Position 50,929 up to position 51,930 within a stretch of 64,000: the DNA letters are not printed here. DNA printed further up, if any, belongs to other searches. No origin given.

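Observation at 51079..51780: RpoK/Rpb6 core fused to an N-terminal HhH and charged-linker extension, directly downstream of the thermosome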

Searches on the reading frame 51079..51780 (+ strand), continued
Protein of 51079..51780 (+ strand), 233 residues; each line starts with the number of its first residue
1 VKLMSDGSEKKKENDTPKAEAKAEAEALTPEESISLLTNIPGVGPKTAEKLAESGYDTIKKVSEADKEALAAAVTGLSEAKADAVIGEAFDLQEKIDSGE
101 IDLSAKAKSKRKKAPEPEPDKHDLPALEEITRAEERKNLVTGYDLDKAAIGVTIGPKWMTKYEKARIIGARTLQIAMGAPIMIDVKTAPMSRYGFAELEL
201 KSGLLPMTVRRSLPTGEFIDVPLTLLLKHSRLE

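Call 12: search_protein_representatives(protein=window:51088-51777:+)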
Query: 230 residues. Proteins with E-value up to 0.001 (for the whole library): 1215; up to 1e-10: 66; up to 1e-30: 5. The best 150 are listed.
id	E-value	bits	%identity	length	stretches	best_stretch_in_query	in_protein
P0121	3.3e-64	233.1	54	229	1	6-230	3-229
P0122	2.0e-61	224.0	53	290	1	12-230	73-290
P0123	1.0e-49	185.8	48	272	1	26-229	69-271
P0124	1.1e-48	182.5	86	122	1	1-116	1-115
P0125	1.0e-35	140.0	37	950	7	27-95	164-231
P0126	7.8e-24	101.2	57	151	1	141-230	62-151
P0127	1.2e-23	100.6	40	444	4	34-90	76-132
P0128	6.0e-20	88.6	62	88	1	40-125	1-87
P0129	8.4e-20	88.1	33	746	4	13-128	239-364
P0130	5.2e-18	82.2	49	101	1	150-229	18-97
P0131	3.6e-17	79.5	50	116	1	144-229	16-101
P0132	1.3e-16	77.6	35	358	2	14-114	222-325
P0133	1.4e-16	77.5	52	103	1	144-224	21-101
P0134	1.9e-16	77.1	51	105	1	150-225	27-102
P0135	2.1e-16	77.0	49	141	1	29-116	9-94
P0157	5.8e-13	65.7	35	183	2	149-224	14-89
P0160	7.1e-13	65.5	36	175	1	70-224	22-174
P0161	9.0e-13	65.1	33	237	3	149-223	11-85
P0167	5.5e-12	62.5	37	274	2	19-105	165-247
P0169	9.2e-12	61.8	39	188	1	95-223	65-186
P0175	1.9e-11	60.8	37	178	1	95-221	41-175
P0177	2.3e-11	60.5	34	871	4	13-82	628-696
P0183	5.0e-11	59.4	35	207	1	83-221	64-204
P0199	3.4e-10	56.7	40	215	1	149-221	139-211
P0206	5.4e-10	56.0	39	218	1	111-221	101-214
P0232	2.9e-09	53.7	45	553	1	145-221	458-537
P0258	1.1e-08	51.8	43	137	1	147-223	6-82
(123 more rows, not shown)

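Call 15: list_cluster_members(proteins=[P0121, P0122, P0123, P0126, P0157, P0161, P0232, P0130, P0131, P0133])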
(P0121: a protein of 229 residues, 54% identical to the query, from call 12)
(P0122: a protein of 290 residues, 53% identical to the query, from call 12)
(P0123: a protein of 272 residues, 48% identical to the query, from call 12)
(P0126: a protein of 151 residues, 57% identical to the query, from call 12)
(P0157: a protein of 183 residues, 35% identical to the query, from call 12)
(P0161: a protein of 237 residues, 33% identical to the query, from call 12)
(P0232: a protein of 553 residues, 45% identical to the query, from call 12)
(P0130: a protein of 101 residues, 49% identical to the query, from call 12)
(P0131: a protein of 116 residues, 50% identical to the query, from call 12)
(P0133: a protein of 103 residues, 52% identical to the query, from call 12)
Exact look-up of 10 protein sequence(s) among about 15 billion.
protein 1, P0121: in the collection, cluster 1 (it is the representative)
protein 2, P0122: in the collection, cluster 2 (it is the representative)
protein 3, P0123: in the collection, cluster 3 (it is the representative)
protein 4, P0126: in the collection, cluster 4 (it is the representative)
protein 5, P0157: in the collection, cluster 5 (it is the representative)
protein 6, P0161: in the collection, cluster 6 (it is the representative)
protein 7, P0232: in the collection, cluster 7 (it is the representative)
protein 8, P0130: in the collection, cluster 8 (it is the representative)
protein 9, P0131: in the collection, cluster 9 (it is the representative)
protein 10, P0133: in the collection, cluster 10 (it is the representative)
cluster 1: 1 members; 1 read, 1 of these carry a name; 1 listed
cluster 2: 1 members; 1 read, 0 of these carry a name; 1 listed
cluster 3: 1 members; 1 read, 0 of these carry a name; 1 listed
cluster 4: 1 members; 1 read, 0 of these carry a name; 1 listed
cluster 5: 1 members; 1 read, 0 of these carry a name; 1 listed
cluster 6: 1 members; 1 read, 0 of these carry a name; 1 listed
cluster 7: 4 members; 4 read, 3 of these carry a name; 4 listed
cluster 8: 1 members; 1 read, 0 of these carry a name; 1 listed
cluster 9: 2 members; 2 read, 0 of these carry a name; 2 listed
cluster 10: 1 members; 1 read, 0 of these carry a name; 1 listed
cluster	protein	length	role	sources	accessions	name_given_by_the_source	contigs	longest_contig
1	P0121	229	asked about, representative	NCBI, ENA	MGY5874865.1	MAG: DNA-directed RNA polymerase subunit K [Candidatus Thorarchaeota archaeon]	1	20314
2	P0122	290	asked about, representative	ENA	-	-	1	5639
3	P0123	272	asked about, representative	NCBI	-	-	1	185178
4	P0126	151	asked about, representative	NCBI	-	-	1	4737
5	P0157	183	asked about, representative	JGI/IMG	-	-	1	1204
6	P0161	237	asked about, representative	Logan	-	-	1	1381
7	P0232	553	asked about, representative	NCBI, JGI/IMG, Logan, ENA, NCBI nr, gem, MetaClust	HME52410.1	MAG TPA: nickel-dependent lactate racemase [Candidatus Lokiarchaeia archaeon] | nickel-dependent lactate racemase [Candidatus Lokiarchaeia archaeon] | \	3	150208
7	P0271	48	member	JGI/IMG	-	hypothetical protein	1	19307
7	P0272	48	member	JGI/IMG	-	hypothetical protein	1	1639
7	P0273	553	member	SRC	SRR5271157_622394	-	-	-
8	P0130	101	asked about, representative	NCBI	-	-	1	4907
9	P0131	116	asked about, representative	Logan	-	-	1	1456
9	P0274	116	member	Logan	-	-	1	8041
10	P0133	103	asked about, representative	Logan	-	-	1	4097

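Call 19: find_related_loci(query=A1, collection=genome_contigs, flank=10000)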
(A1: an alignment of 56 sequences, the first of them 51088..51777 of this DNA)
Query A1 (230 aa) in genome_contigs; peptide patterns used: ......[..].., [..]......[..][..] (x = any residue, [..] = any of these).
148 stretches matched a pattern; 93 encode a relative of the query (tblastn E <= 1e-3); the best 80 are kept; 79 distinct loci.
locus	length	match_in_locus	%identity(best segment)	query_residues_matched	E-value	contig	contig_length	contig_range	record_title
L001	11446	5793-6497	92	1-230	4e-126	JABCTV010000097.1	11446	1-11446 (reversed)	MAG: Candidatus Thorarchaeota archaeon isolate HM6_B34 NODE_3761_length_11446_cov_0.435639, whole genome shotgun sequenc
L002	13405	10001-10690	82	1-229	2e-113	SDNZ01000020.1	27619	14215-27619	MAG: Candidatus Thorarchaeota archaeon isolate AMARA_8 AMARA-sed17-3575, whole genome shotgun sequence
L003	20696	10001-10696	70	1-230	1e-95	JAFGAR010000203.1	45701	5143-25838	MAG: Candidatus Thorarchaeota archaeon isolate Zod_maxbin.0292 k87_8017181, whole genome shotgun sequence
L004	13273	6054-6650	73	32-230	1e-95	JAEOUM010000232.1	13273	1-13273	MAG: Candidatus Thorarchaeota archaeon isolate FT5_021 k127_74728695, whole genome shotgun sequence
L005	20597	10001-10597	71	32-230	3e-94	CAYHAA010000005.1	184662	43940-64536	MAG TPA_asm: uncultured archaeon isolate ERP119294_co1_301 genome assembly, contig: NODE_79_length_184662_cov_67.275873,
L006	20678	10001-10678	64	1-230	1e-93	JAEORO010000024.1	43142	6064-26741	MAG: Candidatus Thorarchaeota archaeon isolate MP5_2600 k127_3276214, whole genome shotgun sequence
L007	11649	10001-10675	67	1-230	5e-94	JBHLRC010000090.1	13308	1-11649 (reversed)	MAG: Candidatus Thorarchaeota archaeon isolate QM2B.38 QM2B.38@3776, whole genome shotgun sequence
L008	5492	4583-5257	67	1-230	3e-93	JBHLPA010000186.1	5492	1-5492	MAG: Promethearchaeota archaeon isolate DZ3S.355 DZ3S.355@64156, whole genome shotgun sequence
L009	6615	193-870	65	1-230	1e-93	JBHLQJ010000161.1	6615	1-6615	MAG: Candidatus Thorarchaeota archaeon isolate LCG1B.521 LCG1B.521@83222, whole genome shotgun sequence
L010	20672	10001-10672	63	1-230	5e-93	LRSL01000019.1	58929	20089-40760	MAG: Candidatus Thorarchaeota archaeon SMTZ1-45 WOR1_30_36_137, whole genome shotgun sequence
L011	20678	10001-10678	66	1-230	3e-92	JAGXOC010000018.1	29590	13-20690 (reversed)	MAG: Candidatus Thorarchaeota archaeon isolate bin66 NODE_18_length_29590_cov_11.530648, whole genome shotgun sequence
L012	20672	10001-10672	65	1-230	6e-92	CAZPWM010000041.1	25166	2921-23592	MAG TPA_asm: uncultured archaeon isolate SRP214966_co4_397 genome assembly, contig: NODE_1472_length_25166_cov_5.310103,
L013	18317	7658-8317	69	11-230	2e-91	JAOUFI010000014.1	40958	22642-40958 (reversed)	MAG: Candidatus Thorarchaeota archaeon isolate 4_1_July_SF_Bin37 4_1_July_SF_Bin37_scaffold_291_c1, whole genome shotgun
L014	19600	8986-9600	67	26-230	3e-89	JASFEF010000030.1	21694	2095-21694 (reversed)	MAG: Candidatus Thorarchaeota archaeon isolate D0606M12metaG_Bin_135 D0606M12metaG_FD_scaffold_351_c1, whole genome shot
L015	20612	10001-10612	67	26-230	4e-89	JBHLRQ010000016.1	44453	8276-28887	MAG: Candidatus Thorarchaeota archaeon isolate TM1S.149 TM1S.149@1005, whole genome shotgun sequence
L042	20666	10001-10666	52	1-230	7e-65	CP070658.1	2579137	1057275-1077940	MAG: Candidatus Thorarchaeota archaeon isolate bin8 chromosome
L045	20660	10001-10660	51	11-230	2e-62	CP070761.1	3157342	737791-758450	MAG: Candidatus Thorarchaeota archaeon isolate bin27 chromosome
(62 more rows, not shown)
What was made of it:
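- On Rpo6/RpoK/Rpb6 (RNA polymerase subunit K): There was one hit per complete Thorarchaeota chromosome (call 19).
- The genome scan used family-specific peptide patterns, so a divergent second copy would have been missed (call 19). Each of the two complete Thorarchaeota chromosomes yielded one locus (L042, L045; call 19).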

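Call 24: predict_structure(alignment_id=A1)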
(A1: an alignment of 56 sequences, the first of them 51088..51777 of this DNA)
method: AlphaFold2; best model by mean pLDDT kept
length: 230 residues; sequences in the alignment: 56
mean_pLDDT: 63.9   pTM: 0.34
mean pLDDT of the five models: 63.9, 63.9, 62.3, 62.1, 61.8
residues with pLDDT >= 90: 0; 70-90: 114; 50-70: 62; < 50: 54
segments of 3 or more residues with pLDDT < 50: 1-23, 102-120, 130-133
pLDDT, mean of each block of 10 residues (from residue 1): 40 35 58 74 76 74 71 70 74 65 42 47 52 49 53 60 83 85 74 79 74 73 61
secondary structure, 60 per line:
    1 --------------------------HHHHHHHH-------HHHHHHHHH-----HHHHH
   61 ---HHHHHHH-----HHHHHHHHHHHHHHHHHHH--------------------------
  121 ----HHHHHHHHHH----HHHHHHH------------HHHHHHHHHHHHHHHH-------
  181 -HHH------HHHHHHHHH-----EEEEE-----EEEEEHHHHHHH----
elements in order: H27-34 H42-50 H56-60 H64-70 H76-94 H125-134 H139-145 H158-173 H191-199 E205-209 E215-219 H220-226
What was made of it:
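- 51088..51165 (+): Acidic or charged low-complexity N-tail (about aa 1-26), predicted disordered and fast-evolving. pLDDT below 50 for aa 1-23 (call 24).
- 51166..51369 (+): (HhH)2 domain, aa 27-94: five helices with two hairpins (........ and TGLSEAK). AF2 helices at 27-34, 42-50, 56-60, 64-70 and 76-94 (call 24).
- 51460..51522 (+): Helical lead-in (aa 125-145, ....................); its last residues (from about aa 138) begin the alignment with the N-terminal part of Sulfolobus Rpo6. AF2 helices at 125-134 and 139-145 (call 24).
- On Rpo6/RpoK/Rpb6 (RNA polymerase subunit K): The query is a predicted model with core pLDDT 73-85 (call 24).
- Five-helix (HhH)2 domain with no fixed position relative to the core (pTM 0.34) and a disordered linker (call 24). 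Model confidence for the HhH domain is only moderate (pLDDT 70-76, call 24). The tether is flexible (call 24).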

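Call 26: fold_search(model_id=the predicted structure, library=pdb)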
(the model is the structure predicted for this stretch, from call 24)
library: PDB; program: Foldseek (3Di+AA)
matches with E <= 10: 326; with E <= 0.001: 39
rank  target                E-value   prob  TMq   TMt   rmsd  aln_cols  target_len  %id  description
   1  8bz1_F                6.9e-05  1.00  0.29  0.70  13.8        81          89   40  RNA polymerase II core pre-initiation complex with the proximal +1 nucleosome (cPIC-Nuc10W) (released 2023-05-03)
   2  8jch_F                9.5e-05  1.00  0.28  0.73   2.2        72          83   39  Cryo-EM structure of yeast Rat1-bound Pol II pre-termination transcription complex 1 (Pol II Rat1-PTTC1) (released 2024-01-31)
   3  4c2m_F                1.0e-04  1.00  0.30  0.65  12.5       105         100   30  Structure of RNA polymerase I at 2.8 A resolution (released 2013-10-23)
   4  5flm_F                1.1e-04  1.00  0.29  0.75   2.2        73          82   41  Structure of transcribing mammalian RNA polymerase II (released 2016-01-20)
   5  6exv_F                1.2e-04  1.00  0.29  0.75   2.2        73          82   40  Structure of mammalian RNA polymerase II elongation complex inhibited by Alpha-amanitin (released 2018-03-21)
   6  7edx_t                1.3e-04  1.00  0.28  0.76   2.2        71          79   41  p53-bound TFIID-based core PIC on HDM2 promoter (released 2021-05-05)
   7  7zs9_F                1.4e-04  1.00  0.30  0.56   2.1        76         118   38  Yeast RNA polymerase II transcription pre-initiation complex with the +1 nucleosome (complex A) (released 2022-11-16)
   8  8uha_F                1.4e-04  1.00  0.29  0.79   2.1        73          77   40  Structure of paused transcription complex Pol II-DSIF-NELF - tilted (released 2024-03-20)
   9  5iy6_F                1.4e-04  1.00  0.28  0.70   2.1        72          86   40  Human holo-PIC in the closed state (released 2016-05-18)
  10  8him_F                1.7e-04  1.00  0.31  0.81   2.1        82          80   36  A cryo-EM structure of B. oleracea RNA polymerase V elongation complex at 2.73 Angstrom (released 2023-03-22)
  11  2nvx_F                1.7e-04  1.00  0.28  0.69   2.1        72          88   39  RNA polymerase II elongation complex in 5 mM Mg+2 with 2'-dUTP (released 2006-12-19)
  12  2ja5_F                1.9e-04  1.00  0.28  0.69   2.1        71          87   39  CPD lesion containing RNA Polymerase II elongation complex A (released 2007-02-20)
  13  5xog_F                2.0e-04  1.00  0.29  0.73   2.1        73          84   37  RNA Polymerase II elongation complex bound with Spt5 KOW5 and Elf1 (released 2017-08-16)
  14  4ayb_K                2.0e-04  1.00  0.27  0.67   4.7        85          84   38  RNAP at 3.2Ang (released 2012-08-08)
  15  7dn3_F                2.1e-04  1.00  0.28  0.78   2.2        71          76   41  Structure of Human RNA Polymerase III elongation complex (released 2021-03-17)
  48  1xu4                  9.0e-03  1.00  0.24  0.17   1.1        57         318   44  ATPASE IN COMPLEX WITH AMP-PNP, MAGNESIUM AND POTASSIUM CO-F (released 2004-11-16)
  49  2f1h                  1.0e-02  1.00  0.24  0.18   1.1        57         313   44  RECOMBINASE IN COMPLEX WITH AMP-PNP and Potassium (released 2006-05-30)
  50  3ntu                  2.2e-02  1.00  0.24  0.18   1.0        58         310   45  RADA RECOMBINASE D302K MUTANT IN COMPLEX with AMP-PNP (released 2011-07-27)
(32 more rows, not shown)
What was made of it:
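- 51166..51369 (+): Foldseek matches the RadA N-terminal domain (1xu4, 2f1h, 3ntu) at rmsd 1.0-1.1 A and 44-45% identity (call 26).
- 51523..51777 (+): Rpo6/RpoK/Rpb6 core, aa 146-230. Foldseek matches Rpb6/Rpo6 chains at TM(target) 0.7-0.8 and rmsd about 2 A (call 26).
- On Rpo6/RpoK/Rpb6 (RNA polymerase subunit K): Foldseek of the AF2 model matches Rpb6/Rpo6 chains at TM(target) 0.65-0.82 and rmsd about 2 A (call 26).
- Closest known: RadA/Rad51 N-terminal. Same: The best structural match is the RadA N-terminal domain (rmsd 1.0-1.1 A, 44-45% identity; call 26).
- Matches to the RadA N-terminal domain and to Rpb6 (call 26).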
